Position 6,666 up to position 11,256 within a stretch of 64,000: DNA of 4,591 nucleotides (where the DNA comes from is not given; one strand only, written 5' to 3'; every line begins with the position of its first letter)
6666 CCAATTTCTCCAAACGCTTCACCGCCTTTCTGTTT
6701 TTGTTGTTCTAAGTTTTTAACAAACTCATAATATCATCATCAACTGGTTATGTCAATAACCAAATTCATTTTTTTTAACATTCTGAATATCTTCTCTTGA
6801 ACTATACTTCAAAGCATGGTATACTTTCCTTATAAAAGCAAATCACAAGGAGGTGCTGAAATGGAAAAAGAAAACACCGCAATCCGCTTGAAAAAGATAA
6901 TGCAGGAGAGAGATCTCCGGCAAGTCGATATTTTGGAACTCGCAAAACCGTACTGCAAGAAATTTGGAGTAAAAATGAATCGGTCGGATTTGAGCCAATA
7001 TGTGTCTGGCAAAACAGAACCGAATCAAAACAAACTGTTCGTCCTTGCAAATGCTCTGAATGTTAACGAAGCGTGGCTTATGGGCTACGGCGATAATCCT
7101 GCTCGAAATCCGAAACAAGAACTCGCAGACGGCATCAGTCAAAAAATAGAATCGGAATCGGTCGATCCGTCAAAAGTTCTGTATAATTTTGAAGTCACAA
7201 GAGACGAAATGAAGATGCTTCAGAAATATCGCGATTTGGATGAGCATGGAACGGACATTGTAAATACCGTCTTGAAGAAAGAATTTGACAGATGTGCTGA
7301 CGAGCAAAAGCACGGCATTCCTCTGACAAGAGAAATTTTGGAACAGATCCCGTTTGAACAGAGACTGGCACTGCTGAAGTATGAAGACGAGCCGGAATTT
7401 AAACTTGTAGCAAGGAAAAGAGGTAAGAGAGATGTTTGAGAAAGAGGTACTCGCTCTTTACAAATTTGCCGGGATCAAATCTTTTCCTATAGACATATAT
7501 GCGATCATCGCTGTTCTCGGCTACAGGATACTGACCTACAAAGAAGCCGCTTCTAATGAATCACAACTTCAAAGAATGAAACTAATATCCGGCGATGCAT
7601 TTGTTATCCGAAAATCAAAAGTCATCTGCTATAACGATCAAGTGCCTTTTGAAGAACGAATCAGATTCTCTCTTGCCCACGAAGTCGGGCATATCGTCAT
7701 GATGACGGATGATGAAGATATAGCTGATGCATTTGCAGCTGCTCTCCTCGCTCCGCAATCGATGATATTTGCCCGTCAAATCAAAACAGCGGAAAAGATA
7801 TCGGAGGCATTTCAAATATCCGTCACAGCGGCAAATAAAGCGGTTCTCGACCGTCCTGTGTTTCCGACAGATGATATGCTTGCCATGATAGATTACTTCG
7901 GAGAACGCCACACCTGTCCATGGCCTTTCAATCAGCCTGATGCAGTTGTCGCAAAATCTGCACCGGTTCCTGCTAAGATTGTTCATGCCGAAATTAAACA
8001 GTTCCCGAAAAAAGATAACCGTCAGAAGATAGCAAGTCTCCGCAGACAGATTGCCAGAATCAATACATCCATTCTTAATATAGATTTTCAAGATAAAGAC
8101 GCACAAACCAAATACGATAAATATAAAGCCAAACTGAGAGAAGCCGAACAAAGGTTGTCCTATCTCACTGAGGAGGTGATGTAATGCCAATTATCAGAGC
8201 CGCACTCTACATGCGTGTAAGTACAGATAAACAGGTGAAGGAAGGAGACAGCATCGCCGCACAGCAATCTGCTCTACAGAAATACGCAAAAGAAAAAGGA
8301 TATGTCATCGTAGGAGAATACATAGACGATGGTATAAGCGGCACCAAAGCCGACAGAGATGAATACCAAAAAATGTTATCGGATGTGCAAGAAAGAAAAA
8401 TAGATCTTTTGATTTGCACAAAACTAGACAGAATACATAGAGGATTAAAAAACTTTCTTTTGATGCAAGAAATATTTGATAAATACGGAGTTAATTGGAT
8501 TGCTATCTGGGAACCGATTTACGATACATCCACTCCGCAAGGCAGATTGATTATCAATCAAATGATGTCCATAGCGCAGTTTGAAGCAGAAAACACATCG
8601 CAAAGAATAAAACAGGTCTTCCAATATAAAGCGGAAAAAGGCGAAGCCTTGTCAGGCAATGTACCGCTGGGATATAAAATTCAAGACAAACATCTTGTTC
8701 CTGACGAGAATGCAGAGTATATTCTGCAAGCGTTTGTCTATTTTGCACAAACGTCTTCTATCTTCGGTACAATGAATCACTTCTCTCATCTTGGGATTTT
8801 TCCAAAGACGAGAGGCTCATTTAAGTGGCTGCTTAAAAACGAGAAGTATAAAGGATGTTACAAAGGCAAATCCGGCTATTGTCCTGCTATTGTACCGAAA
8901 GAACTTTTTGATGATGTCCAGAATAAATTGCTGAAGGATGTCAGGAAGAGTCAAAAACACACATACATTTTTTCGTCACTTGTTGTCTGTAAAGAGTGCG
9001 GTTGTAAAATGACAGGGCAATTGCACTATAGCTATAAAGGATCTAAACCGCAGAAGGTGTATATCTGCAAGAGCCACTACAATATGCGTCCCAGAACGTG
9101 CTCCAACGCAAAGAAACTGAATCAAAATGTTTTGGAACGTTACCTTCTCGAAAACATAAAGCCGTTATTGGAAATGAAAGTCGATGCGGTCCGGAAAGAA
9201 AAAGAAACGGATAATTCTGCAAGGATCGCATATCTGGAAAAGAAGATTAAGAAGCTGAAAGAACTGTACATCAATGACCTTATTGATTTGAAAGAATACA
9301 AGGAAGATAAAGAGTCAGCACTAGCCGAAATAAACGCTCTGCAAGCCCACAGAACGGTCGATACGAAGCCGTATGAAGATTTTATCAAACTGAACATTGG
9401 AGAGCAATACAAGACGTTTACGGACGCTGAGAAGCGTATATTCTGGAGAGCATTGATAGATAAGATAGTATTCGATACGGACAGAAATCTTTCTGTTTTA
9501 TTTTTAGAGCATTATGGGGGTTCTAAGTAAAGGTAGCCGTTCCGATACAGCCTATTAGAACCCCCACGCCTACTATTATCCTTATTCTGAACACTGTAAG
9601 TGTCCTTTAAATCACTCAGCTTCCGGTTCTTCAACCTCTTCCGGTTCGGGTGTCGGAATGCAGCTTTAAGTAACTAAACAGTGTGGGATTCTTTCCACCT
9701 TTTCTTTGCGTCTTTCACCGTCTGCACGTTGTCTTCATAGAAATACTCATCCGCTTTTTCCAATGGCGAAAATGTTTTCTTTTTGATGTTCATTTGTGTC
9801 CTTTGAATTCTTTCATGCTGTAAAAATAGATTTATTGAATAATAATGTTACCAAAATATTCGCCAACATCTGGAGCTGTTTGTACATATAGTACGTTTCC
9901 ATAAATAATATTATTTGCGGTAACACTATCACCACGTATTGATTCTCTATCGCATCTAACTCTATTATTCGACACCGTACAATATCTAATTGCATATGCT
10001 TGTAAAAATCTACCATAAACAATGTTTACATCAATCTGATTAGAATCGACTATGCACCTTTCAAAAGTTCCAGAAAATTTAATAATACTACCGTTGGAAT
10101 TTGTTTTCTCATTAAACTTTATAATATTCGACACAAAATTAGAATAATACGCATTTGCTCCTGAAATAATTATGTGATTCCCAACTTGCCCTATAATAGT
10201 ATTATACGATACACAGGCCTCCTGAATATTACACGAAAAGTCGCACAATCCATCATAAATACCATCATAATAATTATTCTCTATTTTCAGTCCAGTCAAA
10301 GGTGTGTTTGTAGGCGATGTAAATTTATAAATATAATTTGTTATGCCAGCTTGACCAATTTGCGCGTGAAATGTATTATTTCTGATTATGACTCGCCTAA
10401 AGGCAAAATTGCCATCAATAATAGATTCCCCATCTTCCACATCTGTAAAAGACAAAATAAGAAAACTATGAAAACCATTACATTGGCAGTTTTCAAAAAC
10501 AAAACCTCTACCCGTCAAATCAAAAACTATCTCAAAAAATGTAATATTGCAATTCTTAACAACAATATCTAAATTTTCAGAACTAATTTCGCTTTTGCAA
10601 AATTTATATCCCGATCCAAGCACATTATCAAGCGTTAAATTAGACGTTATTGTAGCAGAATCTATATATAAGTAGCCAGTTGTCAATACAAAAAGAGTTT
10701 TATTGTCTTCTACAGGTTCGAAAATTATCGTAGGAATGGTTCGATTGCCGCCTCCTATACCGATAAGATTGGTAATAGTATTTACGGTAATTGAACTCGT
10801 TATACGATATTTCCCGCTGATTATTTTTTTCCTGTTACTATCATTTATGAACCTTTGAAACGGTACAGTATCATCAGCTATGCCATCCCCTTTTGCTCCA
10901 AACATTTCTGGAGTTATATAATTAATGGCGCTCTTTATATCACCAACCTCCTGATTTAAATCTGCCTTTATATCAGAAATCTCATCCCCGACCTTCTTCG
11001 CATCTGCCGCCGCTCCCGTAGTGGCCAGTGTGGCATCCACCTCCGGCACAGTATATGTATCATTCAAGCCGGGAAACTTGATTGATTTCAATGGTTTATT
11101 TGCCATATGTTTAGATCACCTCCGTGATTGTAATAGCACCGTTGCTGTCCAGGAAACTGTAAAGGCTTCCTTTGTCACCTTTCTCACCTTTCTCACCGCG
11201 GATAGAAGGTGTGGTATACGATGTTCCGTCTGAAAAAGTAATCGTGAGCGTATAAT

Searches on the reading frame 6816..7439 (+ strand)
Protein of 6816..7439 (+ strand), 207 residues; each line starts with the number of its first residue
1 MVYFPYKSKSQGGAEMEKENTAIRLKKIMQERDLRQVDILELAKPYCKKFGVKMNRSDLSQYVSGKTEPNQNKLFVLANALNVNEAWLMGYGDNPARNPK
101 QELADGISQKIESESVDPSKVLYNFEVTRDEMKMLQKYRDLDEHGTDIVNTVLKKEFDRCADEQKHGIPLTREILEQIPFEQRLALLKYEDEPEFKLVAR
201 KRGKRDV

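Call 49: search_protein_families(library=pfam, proteins=[window:6816-7439:+], max_evalue=0.001)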
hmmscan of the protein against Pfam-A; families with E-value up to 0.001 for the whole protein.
window:6816-7439:+ (207 aa): 1 family
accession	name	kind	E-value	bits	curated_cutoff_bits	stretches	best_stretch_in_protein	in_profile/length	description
PF01381.28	HTH_3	-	1.2e-05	25.7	23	1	54-88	21-55/55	Helix-turn-helix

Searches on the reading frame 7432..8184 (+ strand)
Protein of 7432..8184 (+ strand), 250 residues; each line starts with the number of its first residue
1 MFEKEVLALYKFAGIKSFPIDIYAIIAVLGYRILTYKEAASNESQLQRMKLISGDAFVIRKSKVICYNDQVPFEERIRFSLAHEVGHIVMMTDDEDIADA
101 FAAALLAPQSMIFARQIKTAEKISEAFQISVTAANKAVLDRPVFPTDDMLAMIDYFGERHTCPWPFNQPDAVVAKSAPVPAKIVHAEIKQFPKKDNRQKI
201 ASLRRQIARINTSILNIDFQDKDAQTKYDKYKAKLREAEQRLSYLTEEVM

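Call 49: search_protein_families(library=pfam, proteins=[window:7432-8184:+], max_evalue=0.001)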
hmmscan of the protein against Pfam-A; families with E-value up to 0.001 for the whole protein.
window:7432-8184:+ (250 aa): 1 family
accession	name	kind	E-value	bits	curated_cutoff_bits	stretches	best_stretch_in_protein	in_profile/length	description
PF06114.19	Peptidase_M78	-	6.1e-08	32.9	22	1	53-136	19-120/123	IrrE N-terminal-like domain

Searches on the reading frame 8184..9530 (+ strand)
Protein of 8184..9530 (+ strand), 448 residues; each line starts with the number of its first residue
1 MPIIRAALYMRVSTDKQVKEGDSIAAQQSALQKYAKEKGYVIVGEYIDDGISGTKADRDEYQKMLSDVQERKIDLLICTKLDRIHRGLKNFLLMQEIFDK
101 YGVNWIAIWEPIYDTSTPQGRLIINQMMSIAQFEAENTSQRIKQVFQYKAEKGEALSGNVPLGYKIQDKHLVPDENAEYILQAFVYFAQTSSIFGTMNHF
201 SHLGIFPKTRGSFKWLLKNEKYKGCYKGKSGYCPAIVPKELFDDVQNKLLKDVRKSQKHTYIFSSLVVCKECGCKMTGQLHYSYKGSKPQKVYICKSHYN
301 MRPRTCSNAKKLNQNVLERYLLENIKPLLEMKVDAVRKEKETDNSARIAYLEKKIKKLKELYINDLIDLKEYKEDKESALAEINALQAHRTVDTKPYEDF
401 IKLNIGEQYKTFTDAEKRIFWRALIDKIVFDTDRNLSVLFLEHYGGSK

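Call 49: search_protein_families(library=pfam, proteins=[window:8184-9530:+], max_evalue=0.001)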
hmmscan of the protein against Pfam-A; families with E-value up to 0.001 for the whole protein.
window:8184-9530:+ (448 aa): 3 families
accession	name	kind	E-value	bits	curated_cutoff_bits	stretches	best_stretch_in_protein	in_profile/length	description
PF00239.26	Resolvase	-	8.3e-38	130.2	23.3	1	6-154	1-144/145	Resolvase, N terminal domain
PF13408.12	Zn_ribbon_recom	-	2.8e-10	40.9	25.3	1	262-326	1-58/58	Recombinase zinc beta ribbon domain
PF07508.19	Recombinase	-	0.00014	22.5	21.1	1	175-250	2-100/102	Recombinase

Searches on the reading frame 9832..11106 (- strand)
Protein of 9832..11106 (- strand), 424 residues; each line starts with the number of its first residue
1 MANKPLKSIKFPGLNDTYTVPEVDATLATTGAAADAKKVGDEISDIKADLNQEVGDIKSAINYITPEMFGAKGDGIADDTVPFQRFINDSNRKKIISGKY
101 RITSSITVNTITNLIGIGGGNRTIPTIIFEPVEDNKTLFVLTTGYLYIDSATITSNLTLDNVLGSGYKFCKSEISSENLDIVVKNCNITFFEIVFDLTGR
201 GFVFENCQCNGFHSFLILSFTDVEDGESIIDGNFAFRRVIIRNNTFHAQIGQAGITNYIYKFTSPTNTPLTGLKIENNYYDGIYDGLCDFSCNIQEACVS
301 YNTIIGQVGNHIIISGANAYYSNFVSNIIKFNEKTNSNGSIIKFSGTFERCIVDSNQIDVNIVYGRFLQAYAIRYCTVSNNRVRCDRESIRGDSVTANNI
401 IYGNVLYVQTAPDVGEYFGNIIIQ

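Call 49: search_protein_families(library=pfam, proteins=[window:9832-11106:-], max_evalue=0.001)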
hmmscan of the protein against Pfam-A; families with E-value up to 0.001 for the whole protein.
window:9832-11106:- (424 aa): 1 family
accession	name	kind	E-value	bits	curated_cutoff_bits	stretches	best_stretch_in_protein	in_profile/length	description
PF12708.12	Pect-lyase_RHGA_epim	-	1.6e-05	25.2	27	1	69-124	7-68/213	Rhamnogalacturonase A/epimerase, pectate lyase-like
